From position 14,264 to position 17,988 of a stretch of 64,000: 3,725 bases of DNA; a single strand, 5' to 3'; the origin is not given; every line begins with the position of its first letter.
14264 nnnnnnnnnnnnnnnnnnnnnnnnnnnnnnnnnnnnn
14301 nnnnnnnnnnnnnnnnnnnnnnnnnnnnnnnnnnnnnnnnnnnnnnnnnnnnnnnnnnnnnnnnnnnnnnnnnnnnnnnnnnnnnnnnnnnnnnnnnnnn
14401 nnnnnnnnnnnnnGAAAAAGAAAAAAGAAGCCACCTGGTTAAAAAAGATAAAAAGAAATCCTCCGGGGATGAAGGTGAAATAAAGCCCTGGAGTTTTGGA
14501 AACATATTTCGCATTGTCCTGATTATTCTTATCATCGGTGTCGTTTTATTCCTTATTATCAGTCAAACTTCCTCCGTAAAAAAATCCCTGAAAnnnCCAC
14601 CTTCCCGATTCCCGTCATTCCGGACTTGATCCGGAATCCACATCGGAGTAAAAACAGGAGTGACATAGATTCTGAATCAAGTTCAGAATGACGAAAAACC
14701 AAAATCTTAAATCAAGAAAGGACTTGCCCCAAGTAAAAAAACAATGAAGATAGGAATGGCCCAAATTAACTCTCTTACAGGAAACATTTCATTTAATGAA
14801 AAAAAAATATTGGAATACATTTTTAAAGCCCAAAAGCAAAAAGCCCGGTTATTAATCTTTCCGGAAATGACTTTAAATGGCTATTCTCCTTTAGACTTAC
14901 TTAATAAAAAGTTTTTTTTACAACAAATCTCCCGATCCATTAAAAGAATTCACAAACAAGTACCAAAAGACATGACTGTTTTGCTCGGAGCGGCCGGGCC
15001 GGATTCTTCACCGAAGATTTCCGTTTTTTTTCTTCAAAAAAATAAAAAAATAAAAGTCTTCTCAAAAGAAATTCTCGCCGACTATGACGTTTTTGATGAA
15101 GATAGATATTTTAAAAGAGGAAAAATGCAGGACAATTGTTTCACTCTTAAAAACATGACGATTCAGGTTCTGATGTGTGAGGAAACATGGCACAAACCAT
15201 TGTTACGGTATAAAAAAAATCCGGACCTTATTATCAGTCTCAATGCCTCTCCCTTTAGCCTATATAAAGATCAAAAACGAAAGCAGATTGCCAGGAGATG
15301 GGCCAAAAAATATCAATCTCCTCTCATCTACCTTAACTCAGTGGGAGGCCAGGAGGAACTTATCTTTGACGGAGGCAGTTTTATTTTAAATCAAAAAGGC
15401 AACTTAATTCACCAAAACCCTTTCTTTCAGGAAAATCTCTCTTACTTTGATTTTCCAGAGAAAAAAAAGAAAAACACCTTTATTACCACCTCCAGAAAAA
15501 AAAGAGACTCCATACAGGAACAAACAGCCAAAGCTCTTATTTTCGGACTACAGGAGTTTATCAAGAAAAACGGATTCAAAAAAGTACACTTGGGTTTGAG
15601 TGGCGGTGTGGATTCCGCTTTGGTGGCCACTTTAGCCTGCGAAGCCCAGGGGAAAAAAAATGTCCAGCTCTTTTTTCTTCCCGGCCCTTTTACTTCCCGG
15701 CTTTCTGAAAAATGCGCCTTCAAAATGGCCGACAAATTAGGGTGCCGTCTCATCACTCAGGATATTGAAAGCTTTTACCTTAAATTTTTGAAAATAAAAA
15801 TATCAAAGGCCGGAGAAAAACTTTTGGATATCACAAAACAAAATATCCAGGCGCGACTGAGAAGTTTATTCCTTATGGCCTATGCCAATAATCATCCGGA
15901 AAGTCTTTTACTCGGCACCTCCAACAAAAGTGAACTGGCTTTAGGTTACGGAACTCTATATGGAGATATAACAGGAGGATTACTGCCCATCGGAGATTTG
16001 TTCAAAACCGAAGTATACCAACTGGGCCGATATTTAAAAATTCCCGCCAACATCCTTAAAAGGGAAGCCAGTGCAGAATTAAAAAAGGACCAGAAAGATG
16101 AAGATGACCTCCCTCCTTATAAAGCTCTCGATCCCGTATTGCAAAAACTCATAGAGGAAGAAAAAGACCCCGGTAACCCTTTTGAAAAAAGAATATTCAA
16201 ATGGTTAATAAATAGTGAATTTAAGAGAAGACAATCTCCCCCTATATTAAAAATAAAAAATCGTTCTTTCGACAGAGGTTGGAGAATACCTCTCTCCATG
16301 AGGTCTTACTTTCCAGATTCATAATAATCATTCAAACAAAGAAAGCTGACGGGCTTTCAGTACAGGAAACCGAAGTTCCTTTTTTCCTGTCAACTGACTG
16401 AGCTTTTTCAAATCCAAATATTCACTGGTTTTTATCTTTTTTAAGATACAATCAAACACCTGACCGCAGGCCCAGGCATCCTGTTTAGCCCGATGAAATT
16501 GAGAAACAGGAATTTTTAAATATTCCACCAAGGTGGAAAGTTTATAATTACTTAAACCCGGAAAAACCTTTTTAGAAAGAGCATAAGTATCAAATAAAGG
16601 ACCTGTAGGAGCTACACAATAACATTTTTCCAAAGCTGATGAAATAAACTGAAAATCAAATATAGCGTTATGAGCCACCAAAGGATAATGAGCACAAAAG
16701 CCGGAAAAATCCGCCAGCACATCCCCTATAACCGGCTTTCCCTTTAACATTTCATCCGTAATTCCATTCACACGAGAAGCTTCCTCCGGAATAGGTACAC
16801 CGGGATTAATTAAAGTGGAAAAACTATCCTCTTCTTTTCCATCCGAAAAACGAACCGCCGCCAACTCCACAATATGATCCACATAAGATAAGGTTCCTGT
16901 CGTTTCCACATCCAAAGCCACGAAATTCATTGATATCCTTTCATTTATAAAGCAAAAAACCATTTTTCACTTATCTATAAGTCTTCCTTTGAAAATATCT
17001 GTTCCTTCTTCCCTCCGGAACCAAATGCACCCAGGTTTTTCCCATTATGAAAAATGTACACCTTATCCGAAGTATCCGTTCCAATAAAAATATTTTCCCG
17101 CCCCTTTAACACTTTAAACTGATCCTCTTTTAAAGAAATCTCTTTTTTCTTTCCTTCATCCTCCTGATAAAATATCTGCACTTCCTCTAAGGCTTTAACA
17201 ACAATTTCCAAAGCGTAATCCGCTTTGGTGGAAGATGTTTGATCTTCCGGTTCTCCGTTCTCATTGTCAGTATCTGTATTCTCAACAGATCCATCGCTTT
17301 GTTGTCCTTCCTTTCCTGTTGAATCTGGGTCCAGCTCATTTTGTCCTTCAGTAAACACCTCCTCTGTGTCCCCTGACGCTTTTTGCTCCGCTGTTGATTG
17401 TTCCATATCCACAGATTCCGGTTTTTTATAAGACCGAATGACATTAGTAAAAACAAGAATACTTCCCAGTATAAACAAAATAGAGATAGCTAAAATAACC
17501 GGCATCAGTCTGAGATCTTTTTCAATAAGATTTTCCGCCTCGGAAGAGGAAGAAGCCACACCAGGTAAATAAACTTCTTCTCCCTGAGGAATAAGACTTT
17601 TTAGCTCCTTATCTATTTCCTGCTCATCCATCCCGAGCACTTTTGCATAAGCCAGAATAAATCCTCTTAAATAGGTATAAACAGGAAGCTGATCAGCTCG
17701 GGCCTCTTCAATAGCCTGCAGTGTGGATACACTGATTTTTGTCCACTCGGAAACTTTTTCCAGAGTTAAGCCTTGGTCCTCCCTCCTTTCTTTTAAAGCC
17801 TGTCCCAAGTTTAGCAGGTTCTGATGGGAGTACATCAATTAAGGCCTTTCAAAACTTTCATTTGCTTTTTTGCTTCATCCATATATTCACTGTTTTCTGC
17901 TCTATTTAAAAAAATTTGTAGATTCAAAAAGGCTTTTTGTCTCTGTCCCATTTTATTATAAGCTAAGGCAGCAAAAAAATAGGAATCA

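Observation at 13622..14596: Flp-type prepilin N-terminus fused to a 29-Ser tract, G/N/K-rich low-complexity region and a C-terminal transmembrane anchor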

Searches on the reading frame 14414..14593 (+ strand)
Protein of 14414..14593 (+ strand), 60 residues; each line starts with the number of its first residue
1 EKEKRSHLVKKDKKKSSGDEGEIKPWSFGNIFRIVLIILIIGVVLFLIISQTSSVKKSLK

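Call 88: search_protein_families(library=ncbifam, alignment_id=A8, max_evalue=1)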
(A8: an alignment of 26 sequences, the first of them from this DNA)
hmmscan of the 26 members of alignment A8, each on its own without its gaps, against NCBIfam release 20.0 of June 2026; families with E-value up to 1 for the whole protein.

A. member 1, seq(60 aa): 3 families
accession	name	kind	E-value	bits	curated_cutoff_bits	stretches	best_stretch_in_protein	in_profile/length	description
TIGR04570.1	mollicut_2TM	hypoth_equivalog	0.0063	16.8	50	1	23-51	44-72/87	TIGR04570 family membrane protein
NF046000.1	MAG1210_fam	subfamily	0.03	13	275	1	8-52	44-88/550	MAG1210 family protein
NF006283.1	PRK08455.1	equivalog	0.21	11.2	187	1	30-57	23-50/182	flagellar basal body-associated protein FliL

B. families by the number of members that match (of 26 scanned): 25 families
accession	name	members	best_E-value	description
NF046000.1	MAG1210_fam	4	0.002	MAG1210 family protein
NF047942.1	TatA_Rickett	2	0.0003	twin-arginine translocase TatA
NF002402.0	PRK01470.1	2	0.00079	twin arginine translocase protein A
TIGR04570.1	mollicut_2TM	2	0.0063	TIGR04570 family membrane protein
NF041554.1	SA1362_fam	2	0.022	SA1362 family protein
NF042931.1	SAG1386_EF1546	2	0.052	SAG1386/EF1546 family surface-associated protein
NF011353.0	PRK14771.1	1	0.00077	lipoprotein signal peptidase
NF010557.0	PRK13952.1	1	0.0028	large conductance mechanosensitive channel protein MscL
NF010231.0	PRK13682.2-1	1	0.0069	hypothetical protein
NF041281.1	TraA_gammapb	1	0.012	TraA family conjugative transfer protein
NF033919.1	PA2779_fam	1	0.048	PA2779 family protein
NF008482.1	PRK11383.1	1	0.052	inner membrane protein YiaA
NF033821.0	YoaK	1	0.056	YoaK family small membrane protein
NF041476.1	membrane_YldA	1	0.065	small membrane protein YldA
NF011865.0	PRK15337.1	1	0.074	EscV/YscV/HrcV family type III secretion system export apparatus protein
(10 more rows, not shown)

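Call 89: search_protein_families(library=pfam, alignment_id=A8, max_evalue=1)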
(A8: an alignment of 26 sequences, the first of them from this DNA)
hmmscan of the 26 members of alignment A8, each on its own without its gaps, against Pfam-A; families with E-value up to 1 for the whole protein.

A. member 1, seq(60 aa): 2 families
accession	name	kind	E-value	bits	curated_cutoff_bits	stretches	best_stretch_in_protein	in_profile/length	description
PF22812.1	CR_prot_dom_plant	-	0.044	14.7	34.1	1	25-53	33-61/71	Plant cysteine-rich protein domain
PF09451.16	ATG27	-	0.064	13.6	27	1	11-51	178-214/261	Autophagy-related protein 27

B. families by the number of members that match (of 26 scanned): 21 families
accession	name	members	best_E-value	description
PF09451.16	ATG27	3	0.017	Autophagy-related protein 27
PF13038.11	DUF3899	2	0.00098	Domain of unknown function (DUF3899)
PF05454.16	DAG1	2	0.0021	Dystroglycan (Dystrophin-associated glycoprotein 1)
PF16982.10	Flp1_like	2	0.015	Putative Flagellin, Flp1-like, domain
PF06024.17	Orf78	2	0.039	Orf78 (ac78)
PF22812.1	CR_prot_dom_plant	2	0.044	Plant cysteine-rich protein domain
PF15145.11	DUF4577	2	0.096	Domain of unknown function (DUF4577)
PF12669.12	FeoB_associated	2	0.2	FeoB-associated Cys-rich membrane protein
PF03899.21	ATP-synt_I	1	0.0041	ATP synthase I chain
PF20563.3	DUF6773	1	0.0077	Family of unknown function (DUF6773)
PF01741.23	MscL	1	0.018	Large-conductance mechanosensitive channel, MscL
PF13800.11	Sigma_reg_N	1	0.022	Sigma factor regulator N-terminal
PF20061.4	DUF6460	1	0.03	Domain of unknown function (DUF6460)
PF10144.15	SMP_2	1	0.051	Bacterial virulence factor haemolysin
PF17204.8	Sid-5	1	0.12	Sid-5 family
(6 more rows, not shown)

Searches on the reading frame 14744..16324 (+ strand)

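Call 92: search_protein_families(library=pfam, proteins=[window:14744-16324:+], max_evalue=0.001)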
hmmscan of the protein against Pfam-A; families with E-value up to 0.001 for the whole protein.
window:14744-16324:+ (526 aa): 2 families
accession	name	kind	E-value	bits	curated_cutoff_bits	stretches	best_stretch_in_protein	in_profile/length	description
PF02540.23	NAD_synthase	-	3e-62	210.3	21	1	266-497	6-241/242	NAD synthase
PF00795.27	CN_hydrolase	-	6.3e-15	55.6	23.2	1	2-236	1-245/256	Carbon-nitrogen hydrolase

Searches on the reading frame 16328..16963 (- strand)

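Call 92: search_protein_families(library=pfam, proteins=[window:16328-16963:-], max_evalue=0.001)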
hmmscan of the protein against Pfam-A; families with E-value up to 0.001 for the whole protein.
window:16328-16963:- (211 aa): 2 families
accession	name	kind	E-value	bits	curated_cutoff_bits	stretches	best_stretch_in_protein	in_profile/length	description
PF00929.31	RNase_T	-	9e-32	111.3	24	1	15-170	1-164/164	Exonuclease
PF16473.11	Rv2179c-like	-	0.0007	19.8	27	0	14-116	2-123/177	3'-5' exoribonuclease Rv2179c-like domain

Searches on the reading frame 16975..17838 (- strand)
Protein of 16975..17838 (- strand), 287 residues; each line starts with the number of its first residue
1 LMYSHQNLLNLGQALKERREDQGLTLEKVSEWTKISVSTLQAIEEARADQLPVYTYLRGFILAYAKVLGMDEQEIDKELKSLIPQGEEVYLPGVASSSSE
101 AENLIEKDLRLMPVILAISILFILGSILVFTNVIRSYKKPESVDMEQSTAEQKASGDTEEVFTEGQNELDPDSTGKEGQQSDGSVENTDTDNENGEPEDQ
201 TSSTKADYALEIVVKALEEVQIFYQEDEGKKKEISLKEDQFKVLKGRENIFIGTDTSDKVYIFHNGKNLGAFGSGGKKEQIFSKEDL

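Call 92: search_protein_families(library=pfam, proteins=[window:16975-17838:-], max_evalue=0.001)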
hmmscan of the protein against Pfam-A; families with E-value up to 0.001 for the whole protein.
window:16975-17838:- (287 aa): 4 families
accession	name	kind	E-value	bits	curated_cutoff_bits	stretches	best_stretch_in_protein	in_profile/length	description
PF13413.12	HTH_25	-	1.8e-21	76.2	24.6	1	15-75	2-62/62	Helix-turn-helix domain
PF13560.12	HTH_31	-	2.5e-08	34.5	27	1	11-76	2-62/64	Helix-turn-helix domain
PF12844.13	HTH_19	-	0.0001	22.6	30.2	1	12-74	1-57/64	Helix-turn-helix domain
PF01381.28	HTH_3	-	0.00079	19.8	23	0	15-46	1-32/55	Helix-turn-helix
